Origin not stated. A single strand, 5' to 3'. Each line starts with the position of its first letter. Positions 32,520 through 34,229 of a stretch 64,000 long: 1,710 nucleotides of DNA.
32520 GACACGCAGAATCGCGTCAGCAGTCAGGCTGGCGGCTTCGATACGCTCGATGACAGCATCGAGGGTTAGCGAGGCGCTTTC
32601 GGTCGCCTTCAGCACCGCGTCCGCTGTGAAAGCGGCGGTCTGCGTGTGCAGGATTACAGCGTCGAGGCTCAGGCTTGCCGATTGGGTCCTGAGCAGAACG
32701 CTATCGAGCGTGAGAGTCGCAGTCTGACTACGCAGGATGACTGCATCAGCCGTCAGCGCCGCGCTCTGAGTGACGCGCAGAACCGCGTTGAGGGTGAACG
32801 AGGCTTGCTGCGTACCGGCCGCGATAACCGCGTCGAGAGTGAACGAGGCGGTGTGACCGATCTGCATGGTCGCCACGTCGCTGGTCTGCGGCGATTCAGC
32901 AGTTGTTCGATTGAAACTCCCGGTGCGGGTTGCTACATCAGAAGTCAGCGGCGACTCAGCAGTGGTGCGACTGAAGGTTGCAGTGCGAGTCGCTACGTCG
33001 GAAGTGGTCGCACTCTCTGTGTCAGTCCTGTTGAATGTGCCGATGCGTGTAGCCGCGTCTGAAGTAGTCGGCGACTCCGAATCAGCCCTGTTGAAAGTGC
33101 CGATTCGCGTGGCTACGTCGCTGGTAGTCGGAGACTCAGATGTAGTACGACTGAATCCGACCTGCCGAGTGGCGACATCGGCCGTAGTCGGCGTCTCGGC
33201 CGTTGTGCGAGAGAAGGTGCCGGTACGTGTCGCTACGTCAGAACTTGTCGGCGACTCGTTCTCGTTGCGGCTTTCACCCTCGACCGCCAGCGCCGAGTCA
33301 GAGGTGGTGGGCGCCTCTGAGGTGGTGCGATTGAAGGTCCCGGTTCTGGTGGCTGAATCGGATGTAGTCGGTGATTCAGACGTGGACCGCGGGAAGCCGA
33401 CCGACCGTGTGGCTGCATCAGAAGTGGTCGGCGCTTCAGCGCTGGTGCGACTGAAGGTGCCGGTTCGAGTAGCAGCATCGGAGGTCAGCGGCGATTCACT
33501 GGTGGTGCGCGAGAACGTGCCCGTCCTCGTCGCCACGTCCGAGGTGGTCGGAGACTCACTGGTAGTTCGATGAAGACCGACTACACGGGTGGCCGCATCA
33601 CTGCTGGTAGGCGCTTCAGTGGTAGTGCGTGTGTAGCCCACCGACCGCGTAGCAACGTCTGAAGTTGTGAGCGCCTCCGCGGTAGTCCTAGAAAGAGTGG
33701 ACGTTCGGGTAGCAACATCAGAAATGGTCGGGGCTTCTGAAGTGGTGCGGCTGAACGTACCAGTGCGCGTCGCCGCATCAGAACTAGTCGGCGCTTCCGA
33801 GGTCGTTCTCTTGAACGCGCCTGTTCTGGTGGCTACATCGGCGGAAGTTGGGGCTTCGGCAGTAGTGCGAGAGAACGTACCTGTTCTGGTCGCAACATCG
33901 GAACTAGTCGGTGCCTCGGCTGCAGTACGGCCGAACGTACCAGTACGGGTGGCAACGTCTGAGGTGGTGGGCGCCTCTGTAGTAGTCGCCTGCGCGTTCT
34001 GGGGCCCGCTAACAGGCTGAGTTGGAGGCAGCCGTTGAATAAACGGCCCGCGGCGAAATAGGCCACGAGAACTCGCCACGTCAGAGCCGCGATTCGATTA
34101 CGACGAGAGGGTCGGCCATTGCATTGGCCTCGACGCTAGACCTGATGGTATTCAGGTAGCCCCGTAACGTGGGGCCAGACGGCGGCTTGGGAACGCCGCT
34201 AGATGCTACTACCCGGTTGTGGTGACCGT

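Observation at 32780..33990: Mucin-like Ser/Thr tandem-repeat domain on a giant fibre protein, a candidate O-glycosylation substrate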

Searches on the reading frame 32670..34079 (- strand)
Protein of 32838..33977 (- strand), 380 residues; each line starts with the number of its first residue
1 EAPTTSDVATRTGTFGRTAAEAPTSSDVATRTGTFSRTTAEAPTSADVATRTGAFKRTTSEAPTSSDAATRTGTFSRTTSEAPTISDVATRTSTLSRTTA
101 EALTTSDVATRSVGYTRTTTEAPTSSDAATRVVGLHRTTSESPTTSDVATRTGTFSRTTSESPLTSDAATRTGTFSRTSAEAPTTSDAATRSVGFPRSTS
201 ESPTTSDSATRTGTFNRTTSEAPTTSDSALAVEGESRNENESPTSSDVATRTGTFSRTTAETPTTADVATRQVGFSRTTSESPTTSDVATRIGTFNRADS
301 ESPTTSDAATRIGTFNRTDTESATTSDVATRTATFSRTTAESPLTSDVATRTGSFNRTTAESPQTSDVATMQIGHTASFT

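Call 35: search_protein_representatives(protein=window:32838-33977:-)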
Query: 380 residues. Proteins with E-value up to 0.001 (for the whole library): 1219; up to 1e-10: 460; up to 1e-30: 76. The best 150 are listed.
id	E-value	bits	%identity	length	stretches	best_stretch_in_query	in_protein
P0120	1.9e-86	307.1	45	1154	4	3-371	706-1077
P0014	2.5e-85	303.4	44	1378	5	5-292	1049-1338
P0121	2.1e-72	261.0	44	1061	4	8-201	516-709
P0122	1.8e-68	248.1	30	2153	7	5-356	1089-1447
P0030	2.2e-61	224.8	52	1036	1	14-337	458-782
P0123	2.5e-61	224.6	45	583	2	134-373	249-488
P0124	5.3e-61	223.5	34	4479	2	13-370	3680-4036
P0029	2.1e-59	218.3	43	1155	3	1-286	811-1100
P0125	1.6e-57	212.1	45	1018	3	162-373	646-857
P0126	3.4e-55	204.5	29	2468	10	5-339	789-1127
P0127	9.6e-53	196.4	36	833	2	11-269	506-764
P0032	2.0e-51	192.1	38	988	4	73-227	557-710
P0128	5.8e-50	187.3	44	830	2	1-230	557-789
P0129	1.3e-48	182.8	23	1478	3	4-362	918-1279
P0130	3.6e-48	181.4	32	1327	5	77-334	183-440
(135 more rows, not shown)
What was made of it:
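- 32838..33977 (-): 19 units of the 20-aa Thr/Ser-rich repeat (aa 35-414); this is the finding itself. Family of 1219 representatives (call 35).
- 1219, 460 and 76 representatives at E<=1e-3, 1e-10 and 1e-30 (call 35).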

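Call 40: search_protein_families(library=pfam, alignment_id=A2, max_evalue=0.001)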
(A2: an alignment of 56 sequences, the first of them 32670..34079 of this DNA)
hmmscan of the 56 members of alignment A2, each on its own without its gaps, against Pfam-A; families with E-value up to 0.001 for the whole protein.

A. member 1, window:32670-34079:- (470 aa): 1 family
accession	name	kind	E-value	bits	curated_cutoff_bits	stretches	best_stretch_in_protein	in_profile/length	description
PF03703.20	bPH_2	-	0.00015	22.3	22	0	177-198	8-29/78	Bacterial PH domain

B. families by the number of members that match (of 56 scanned): 10 families
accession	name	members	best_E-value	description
PF13385.13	Laminin_G_3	15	1.1e-21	Concanavalin A-like lectin/glucanases superfamily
PF14594.13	Sipho_Gp37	1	2.3e-06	Siphovirus ReqiPepy6 Gp37-like protein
PF12691.13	Phage_tail_terminator_6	1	1.5e-05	Bacteriophage tail terminator protein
PF10102.14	DUF2341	1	3.9e-05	Domain of unknown function (DUF2341)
PF15118.11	DUF4560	1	9.9e-05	Domain of unknown function (DUF4560)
PF03703.20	bPH_2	1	0.00015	Bacterial PH domain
PF08530.16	PepX_C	1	0.00018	X-Pro dipeptidyl-peptidase C-terminal non-catalytic domain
PF11452.13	DUF3000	1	0.00021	Protein of unknown function (DUF3000)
PF12324.14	HTH_15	1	0.00044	Helix-turn-helix domain of alkylmercury lyase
PF02210.31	Laminin_G_2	1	0.00063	Laminin G domain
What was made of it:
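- Members carry Laminin_G_3 domains (15 of 56; call 40).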

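Call 44: predict_structure(alignment_id=A2)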
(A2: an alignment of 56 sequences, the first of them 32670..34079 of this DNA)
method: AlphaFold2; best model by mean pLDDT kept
length: 470 residues; sequences in the alignment: 56
mean_pLDDT: 49.0   pTM: 0.40
mean pLDDT of the five models: 49.0, 33.8, 33.1, 30.7, 30.2
residues with pLDDT >= 90: 1; 70-90: 93; 50-70: 106; < 50: 270
segments of 3 or more residues with pLDDT < 50: 175-177, 195-197, 212-376, 378-396, 398-470
pLDDT, mean of each block of 10 residues (from residue 1): 51 57 55 59 81 65 83 66 84 67 84 66 82 63 79 61 76 55 70 52 60 38 34 28 25 28 27 28 27 30 26 30 32 35 33 35 36 41 38 40 38 40 41 40 40 41 39
secondary structure, 60 per line:
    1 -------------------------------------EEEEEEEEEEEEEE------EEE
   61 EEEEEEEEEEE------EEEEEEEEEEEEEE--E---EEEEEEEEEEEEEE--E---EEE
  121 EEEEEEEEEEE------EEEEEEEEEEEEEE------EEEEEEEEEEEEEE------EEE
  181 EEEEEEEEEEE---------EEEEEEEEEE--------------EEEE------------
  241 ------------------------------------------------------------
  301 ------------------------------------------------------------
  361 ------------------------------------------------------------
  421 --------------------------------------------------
elements in order: E38-51 E58-71 E78-91 E98-111 E118-131 E138-151 E158-171 E178-191 E201-210 E225-228
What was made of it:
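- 32838..33977 (-): Predicted strands (call 44).
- On Mucin-like PTS domain: Strands predicted at pLDDT 76-84 for 9 units, though the rest is low-confidence (call 44).
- AlphaFold2 with a 56-sequence alignment predicts strands 38-51, 58-71 and so on, with pLDDT 76-84 for nine units (call 44). Units 10-19 scored pLDDT below 40 (call 44). Low AlphaFold2 confidence for units 10-19 (call 44). Strands are predicted at pLDDT 76-84 (call 44).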

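Call 54: find_related_loci(query=window:32838-33977:-, collection=viral_contigs, flank=10000)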
Query window:32838-33977:- (380 aa) in viral_contigs; peptide patterns used: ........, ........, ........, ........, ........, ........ (x = any residue, [..] = any of these).
13 stretches matched a pattern; 2 encode a relative of the query (tblastn E <= 1e-3); 2 distinct loci.
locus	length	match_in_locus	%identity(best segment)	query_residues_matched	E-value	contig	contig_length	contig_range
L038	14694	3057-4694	70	1-380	1e-150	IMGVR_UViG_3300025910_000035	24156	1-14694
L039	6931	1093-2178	29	1-380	3e-11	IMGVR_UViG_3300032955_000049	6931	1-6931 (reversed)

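Call 60: search_protein_families(library=pfam, alignment_id=A4, max_evalue=0.001)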
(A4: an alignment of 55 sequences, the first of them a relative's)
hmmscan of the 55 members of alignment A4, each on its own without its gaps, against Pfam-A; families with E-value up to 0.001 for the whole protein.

A. member 1, L038:1-525:+ (175 aa): 0 families

B. families by the number of members that match (of 55 scanned): 44 families (the first 25 are shown)
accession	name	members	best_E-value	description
PF13692.12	Glyco_trans_1_4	3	5.4e-16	Glycosyl transferases group 1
PF00534.26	Glycos_transf_1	3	3.1e-15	Glycosyl transferases group 1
PF20706.3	GT4-conflict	3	2.1e-11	Family 4 Glycosyltransferase in conflict systems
PF04860.17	Phage_portal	2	8.3e-50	Phage portal protein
PF06074.18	Portal_Mu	2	1.6e-30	Portal protein of Mu bacteriophage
PF10123.14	Mu-like_Pro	2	2e-08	Mu-like prophage I protein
PF13524.12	Glyco_trans_1_2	2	4.6e-06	Glycosyl transferase-like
PF20254.3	DMFA2_C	1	9.8e-79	N,N-dimethylformamidase beta subunit-like, C-terminal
PF00733.27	Asn_synthase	1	2.6e-49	Asparagine synthase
PF01370.27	Epimerase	1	8.9e-42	NAD dependent epimerase/dehydratase family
PF13472.12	Lipase_GDSL_2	1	5e-27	GDSL-like Lipase/Acylhydrolase family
PF16363.11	GDP_Man_Dehyd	1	7.5e-27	GDP-mannose 4,6 dehydratase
PF04321.23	RmlD_sub_bind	1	2.2e-23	RmlD substrate binding domain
PF00400.38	WD40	1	6.8e-20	WD domain, G-beta repeat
PF00535.33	Glycos_transf_2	1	6.2e-19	Glycosyl transferase family 2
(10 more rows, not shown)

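Call 66: fold_search(model_id=the predicted structure, library=pdb)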
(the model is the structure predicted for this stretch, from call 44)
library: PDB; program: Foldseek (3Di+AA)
matches with E <= 10: 31; with E <= 0.001: 0
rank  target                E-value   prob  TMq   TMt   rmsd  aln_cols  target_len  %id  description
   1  4ihh_A                1.9e+00  0.01  0.09  0.12  12.5       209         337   10  Chasing Acyl Carrier Protein Through a Catalytic Cycle of Lipid A Production (released 2013-11-13)
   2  6n2b_B                2.4e+00  0.06  0.17  0.21  12.1       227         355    7  The Crystal Structure of Caldicellulosiruptor kristjanssonii Tapirin C-terminal domain (released 2018-12-19)
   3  9dr4                  2.7e+00  0.02  0.11  0.11  12.9       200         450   12  Crystal structure of bifunctional GlmU from Staphylococcus aureus NCTC 8325 complexed with UTP, CoA and Glc 1-P (released 2025-05-14)
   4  6n2c_A                2.8e+00  0.03  0.14  0.16  12.0       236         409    6  The Crystal Structure of Caldicellulosiruptor hydrothermalis Tapirin C-terminal domain (released 2018-12-19)
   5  9h78_B                3.2e+00  0.03  0.14  0.21  16.1       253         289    9  [FeS] cluster-loaded SMS complex from M. jannaschii (released 2025-06-04)
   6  4ihh_B                3.8e+00  0.01  0.10  0.13  13.2       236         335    9  Chasing Acyl Carrier Protein Through a Catalytic Cycle of Lipid A Production (released 2013-11-13)
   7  6n2b_A                4.6e+00  0.03  0.15  0.18  12.9       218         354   10  The Crystal Structure of Caldicellulosiruptor kristjanssonii Tapirin C-terminal domain (released 2018-12-19)
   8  2iu8_C                4.6e+00  0.01  0.11  0.13  13.1       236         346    9  Chlamydia trachomatis LpxD with 25mM UDPGlcNAc (Complex I) (released 2007-02-20)
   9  5vmk_C                4.6e+00  0.01  0.10  0.11  13.9       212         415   11  Crystal structure of a bifunctional GlmU UDP-N-acetylglucosamine diphosphorylase/glucosamine-1- phosphate N-acetyltran (released 2017-05-24)
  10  4wa0                  4.9e+00  0.03  0.15  0.18  13.7       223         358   10  The structure of a possible adhesin C-terminal domain from Caldicellulosiruptor kronotskyensis (released 2015-03-04)
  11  4ihh_E                4.9e+00  0.01  0.09  0.12  14.0       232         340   12  Chasing Acyl Carrier Protein Through a Catalytic Cycle of Lipid A Production (released 2013-11-13)
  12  8enq_A                4.9e+00  0.01  0.07  0.16  13.5       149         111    7  E. coli CsgA fibril (218-pixel box size) (released 2023-10-04)
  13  7xz7_A                5.2e+00  0.02  0.16  0.17  11.5       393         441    7  Mutant (D137A) of the N-terminal domain of fucoidan lyase FdlA (released 2022-09-28)
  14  9gh5_A                5.8e+00  0.02  0.12  0.17  11.4       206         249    7  Complex of Fusobacterium nucleatum CbpF with human CEACAM1 (released 2025-04-02)
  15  3jx8_A                6.6e+00  0.02  0.13  0.21  12.8       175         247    7  Crystal structure of Putative lipid binding protein (YP_001304415.1) from Parabacteroides distasonis ATCC 8503 at 2.16 (released 2009-11-10)
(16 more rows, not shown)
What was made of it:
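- Tried and rejected: Model 1 against the PDB: nothing below E=1 (call 66).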

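Call 108: fold_search(model_id=the predicted structure, library=viral)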
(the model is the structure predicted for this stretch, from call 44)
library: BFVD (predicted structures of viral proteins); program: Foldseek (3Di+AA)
matches with E <= 10: 246; with E <= 0.001: 6
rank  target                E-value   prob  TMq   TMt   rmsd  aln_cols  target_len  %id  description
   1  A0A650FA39            8.6e-08  1.00  0.17  0.08  40.1       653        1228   15  (no name in the UniProt tables at hand)
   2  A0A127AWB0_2          1.4e-05  0.99  0.17  0.07  27.8       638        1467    9  Pectate lyase [Bacillus phage SP-15]
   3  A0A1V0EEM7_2          5.5e-05  1.00  0.24  0.16  32.6       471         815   14  receptor protein-tyrosine kinase [Caulobacter phage Ccr34]
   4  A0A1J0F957            7.5e-05  0.99  0.16  0.19  56.1       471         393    8  (no name in the UniProt tables at hand)
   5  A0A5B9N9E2            1.2e-04  0.66  0.11  0.09  39.2       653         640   11  Uncharacterized protein [Proteus phage Saba]
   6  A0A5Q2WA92            5.2e-04  0.35  0.08  0.04  34.2       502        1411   10  (no name in the UniProt tables at hand)
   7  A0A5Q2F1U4            4.6e-03  0.99  0.31  0.22  38.0       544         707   10  Uncharacterized protein [Serratia phage JS26]
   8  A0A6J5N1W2            5.5e-03  0.38  0.11  0.05  32.6       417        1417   12  Concanavalin A-like lectin/glucanases superfamily [uncultured Caudovirales phage]
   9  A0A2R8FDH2            6.2e-03  0.44  0.14  0.13  39.0       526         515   11  Uncharacterized protein [Cedratvirus Zaza IHUMI]
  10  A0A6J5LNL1            7.5e-03  0.15  0.07  0.05  29.8       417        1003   13  Uncharacterized protein [uncultured Caudovirales phage]
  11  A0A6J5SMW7            7.5e-03  0.14  0.08  0.04  32.4       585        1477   14  Collagen triple helix repeat [uncultured Caudovirales phage]
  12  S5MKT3                8.9e-03  0.84  0.15  0.17  17.5       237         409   10  LEF-7 [Choristoneura rosaceana nucleopolyhedrovirus]
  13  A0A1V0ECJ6            1.1e-02  0.54  0.17  0.09  28.8       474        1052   13  (no name in the UniProt tables at hand)
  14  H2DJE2                1.1e-02  0.41  0.11  0.20  15.7       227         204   23  ORF71 (Fragment) [Equid alphaherpesvirus 1]
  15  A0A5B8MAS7            2.1e-02  0.35  0.16  0.12  45.5       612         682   10  E1B 55 kDa protein [Ovine adenovirus 8]
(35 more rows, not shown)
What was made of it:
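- BFVD matches have TM-scores of 0.24 or less (calls 66, 108).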
